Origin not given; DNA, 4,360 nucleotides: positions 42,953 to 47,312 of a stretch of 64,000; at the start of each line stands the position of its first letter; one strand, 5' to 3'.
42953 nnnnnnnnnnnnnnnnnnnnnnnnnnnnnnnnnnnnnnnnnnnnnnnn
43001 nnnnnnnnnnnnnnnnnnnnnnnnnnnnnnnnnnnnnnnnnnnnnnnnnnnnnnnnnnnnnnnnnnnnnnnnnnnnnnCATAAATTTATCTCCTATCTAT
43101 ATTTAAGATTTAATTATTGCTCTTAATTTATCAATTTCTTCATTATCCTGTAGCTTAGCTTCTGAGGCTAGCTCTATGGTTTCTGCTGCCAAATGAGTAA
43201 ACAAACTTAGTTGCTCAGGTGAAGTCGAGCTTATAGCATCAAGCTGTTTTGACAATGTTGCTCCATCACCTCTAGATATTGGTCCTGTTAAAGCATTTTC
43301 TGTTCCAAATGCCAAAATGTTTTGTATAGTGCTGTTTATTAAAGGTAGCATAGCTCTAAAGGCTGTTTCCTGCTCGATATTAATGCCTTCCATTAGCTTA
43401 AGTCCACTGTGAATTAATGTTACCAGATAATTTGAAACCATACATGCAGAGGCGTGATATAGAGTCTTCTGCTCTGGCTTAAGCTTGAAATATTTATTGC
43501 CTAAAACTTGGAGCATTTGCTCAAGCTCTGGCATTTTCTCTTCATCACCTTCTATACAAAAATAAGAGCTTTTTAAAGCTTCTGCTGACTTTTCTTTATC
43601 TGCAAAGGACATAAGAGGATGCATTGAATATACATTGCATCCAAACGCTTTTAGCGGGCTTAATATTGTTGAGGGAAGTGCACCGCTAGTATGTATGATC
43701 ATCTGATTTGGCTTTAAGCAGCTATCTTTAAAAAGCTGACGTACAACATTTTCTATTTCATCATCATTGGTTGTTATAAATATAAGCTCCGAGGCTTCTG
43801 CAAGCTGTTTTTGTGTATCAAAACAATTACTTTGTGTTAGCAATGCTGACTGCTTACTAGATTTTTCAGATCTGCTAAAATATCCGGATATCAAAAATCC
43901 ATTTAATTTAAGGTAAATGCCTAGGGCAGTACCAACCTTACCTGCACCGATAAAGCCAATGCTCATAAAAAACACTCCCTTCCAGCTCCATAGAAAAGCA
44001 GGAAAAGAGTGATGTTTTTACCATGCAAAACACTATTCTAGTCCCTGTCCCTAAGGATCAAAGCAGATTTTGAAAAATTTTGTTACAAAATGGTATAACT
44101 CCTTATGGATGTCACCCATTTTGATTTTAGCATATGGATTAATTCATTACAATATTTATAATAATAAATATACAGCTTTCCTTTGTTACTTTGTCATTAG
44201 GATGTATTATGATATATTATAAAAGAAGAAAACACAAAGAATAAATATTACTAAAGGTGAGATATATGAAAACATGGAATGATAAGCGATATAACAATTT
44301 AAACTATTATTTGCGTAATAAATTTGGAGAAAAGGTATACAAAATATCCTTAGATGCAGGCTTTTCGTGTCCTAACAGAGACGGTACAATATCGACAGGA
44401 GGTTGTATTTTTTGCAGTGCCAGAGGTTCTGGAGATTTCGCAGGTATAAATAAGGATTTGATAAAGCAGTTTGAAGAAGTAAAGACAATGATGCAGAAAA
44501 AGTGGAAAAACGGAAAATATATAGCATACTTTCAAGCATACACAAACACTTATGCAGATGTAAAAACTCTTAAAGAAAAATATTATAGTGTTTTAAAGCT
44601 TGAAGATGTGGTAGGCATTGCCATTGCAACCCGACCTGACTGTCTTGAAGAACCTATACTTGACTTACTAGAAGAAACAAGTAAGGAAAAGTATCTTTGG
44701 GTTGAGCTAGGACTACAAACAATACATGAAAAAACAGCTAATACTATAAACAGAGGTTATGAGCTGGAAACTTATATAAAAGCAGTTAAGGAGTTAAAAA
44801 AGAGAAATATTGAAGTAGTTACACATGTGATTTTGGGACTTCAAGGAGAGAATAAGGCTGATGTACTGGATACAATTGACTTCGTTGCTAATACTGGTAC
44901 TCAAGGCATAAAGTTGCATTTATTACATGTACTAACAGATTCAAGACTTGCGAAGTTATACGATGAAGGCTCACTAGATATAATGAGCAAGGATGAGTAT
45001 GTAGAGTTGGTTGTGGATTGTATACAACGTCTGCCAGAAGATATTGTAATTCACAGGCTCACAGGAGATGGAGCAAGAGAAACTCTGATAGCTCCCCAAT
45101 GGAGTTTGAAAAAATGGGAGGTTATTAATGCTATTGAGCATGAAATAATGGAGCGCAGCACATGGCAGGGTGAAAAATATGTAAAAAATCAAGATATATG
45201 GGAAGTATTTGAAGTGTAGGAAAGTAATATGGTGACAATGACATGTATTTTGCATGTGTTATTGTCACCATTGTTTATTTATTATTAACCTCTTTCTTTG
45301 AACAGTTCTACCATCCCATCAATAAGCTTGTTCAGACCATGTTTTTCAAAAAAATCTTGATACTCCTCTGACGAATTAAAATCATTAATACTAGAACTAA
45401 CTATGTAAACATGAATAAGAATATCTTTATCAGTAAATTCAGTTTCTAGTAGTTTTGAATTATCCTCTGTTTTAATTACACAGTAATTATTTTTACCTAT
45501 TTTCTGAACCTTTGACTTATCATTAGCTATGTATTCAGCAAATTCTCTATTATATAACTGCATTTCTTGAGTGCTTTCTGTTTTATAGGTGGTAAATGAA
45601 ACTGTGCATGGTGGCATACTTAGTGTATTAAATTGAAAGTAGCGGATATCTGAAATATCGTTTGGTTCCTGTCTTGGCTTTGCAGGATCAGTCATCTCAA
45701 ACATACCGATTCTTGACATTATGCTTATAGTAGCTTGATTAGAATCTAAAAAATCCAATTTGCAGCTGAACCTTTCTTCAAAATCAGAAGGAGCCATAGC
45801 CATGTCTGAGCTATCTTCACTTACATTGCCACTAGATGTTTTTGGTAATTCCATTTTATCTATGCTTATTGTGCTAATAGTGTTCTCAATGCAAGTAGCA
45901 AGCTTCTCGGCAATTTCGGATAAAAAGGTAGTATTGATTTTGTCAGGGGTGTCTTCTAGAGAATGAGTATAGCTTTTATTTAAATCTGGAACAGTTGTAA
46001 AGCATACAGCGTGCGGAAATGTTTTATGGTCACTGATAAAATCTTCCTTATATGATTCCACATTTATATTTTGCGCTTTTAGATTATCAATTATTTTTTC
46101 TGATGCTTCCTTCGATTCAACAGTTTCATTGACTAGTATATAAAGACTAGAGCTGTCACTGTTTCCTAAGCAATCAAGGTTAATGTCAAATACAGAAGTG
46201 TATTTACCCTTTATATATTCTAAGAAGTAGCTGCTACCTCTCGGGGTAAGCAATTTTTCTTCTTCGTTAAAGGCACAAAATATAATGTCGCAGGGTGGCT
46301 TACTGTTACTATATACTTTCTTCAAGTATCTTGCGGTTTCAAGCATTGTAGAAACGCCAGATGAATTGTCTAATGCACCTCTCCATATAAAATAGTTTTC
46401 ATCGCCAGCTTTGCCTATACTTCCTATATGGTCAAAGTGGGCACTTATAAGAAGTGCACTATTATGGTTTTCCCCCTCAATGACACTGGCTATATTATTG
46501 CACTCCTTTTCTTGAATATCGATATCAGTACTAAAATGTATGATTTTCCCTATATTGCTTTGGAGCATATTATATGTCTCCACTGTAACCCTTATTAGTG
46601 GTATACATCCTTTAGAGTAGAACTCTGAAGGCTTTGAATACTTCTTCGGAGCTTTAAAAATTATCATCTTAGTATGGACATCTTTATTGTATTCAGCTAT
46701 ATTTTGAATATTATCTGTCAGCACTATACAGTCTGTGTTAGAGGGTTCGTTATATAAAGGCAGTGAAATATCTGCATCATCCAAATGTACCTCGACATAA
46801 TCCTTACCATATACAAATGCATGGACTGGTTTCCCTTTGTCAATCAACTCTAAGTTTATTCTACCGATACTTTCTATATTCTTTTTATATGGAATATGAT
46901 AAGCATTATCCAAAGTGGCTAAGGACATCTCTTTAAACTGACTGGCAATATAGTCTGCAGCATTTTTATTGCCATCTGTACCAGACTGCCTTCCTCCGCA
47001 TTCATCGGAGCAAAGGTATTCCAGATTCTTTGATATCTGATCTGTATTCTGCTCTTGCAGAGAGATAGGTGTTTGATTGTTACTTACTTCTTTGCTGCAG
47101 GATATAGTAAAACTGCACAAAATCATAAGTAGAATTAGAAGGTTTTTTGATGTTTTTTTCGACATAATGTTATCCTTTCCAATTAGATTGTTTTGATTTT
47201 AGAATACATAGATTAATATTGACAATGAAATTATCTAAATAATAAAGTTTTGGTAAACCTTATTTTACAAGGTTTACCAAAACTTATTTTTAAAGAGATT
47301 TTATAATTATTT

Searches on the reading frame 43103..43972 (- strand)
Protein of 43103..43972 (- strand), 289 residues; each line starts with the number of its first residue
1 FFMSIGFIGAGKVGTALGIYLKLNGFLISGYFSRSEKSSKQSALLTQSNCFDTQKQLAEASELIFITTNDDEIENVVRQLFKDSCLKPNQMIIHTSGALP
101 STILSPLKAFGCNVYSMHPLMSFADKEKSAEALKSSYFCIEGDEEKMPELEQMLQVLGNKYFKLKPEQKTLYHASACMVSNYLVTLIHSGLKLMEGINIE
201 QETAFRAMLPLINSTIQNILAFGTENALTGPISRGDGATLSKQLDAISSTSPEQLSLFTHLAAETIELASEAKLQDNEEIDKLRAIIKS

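Call 45: search_protein_families(library=pfam, max_evalue=0.000001, proteins=[window:43103-43972:-])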
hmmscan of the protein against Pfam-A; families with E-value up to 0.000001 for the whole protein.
window:43103-43972:- (289 aa): 2 families
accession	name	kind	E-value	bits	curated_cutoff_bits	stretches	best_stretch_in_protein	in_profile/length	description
PF10728.14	DUF2520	-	5.6e-36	123.5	25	1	137-264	2-124/125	Domain of unknown function (DUF2520)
PF10727.15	Rossmann-like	-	4e-16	59.4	23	1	3-119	15-131/131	Rossmann-like domain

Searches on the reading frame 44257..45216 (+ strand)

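Call 45: search_protein_families(library=pfam, max_evalue=0.000001, proteins=[window:44257-45216:+])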
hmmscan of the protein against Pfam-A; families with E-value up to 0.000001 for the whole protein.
window:44257-45216:+ (320 aa): 2 families
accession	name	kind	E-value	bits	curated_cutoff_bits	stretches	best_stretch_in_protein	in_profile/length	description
PF16199.10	Radical_SAM_C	-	2.2e-31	108.2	31.9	1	216-298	2-84/85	Radical_SAM C-terminal domain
PF04055.27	Radical_SAM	-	3e-19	70.2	29.5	1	48-210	9-166/166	Radical SAM superfamily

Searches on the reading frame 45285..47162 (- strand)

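Call 45: search_protein_families(library=pfam, max_evalue=0.000001, proteins=[window:45285-47162:-])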
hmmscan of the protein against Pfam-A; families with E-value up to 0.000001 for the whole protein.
window:45285-47162:- (625 aa): 1 family
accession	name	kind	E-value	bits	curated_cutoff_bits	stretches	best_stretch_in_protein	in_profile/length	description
PF04389.22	Peptidase_M28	-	2.8e-26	92.9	21.3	1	223-422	1-190/193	Peptidase family M28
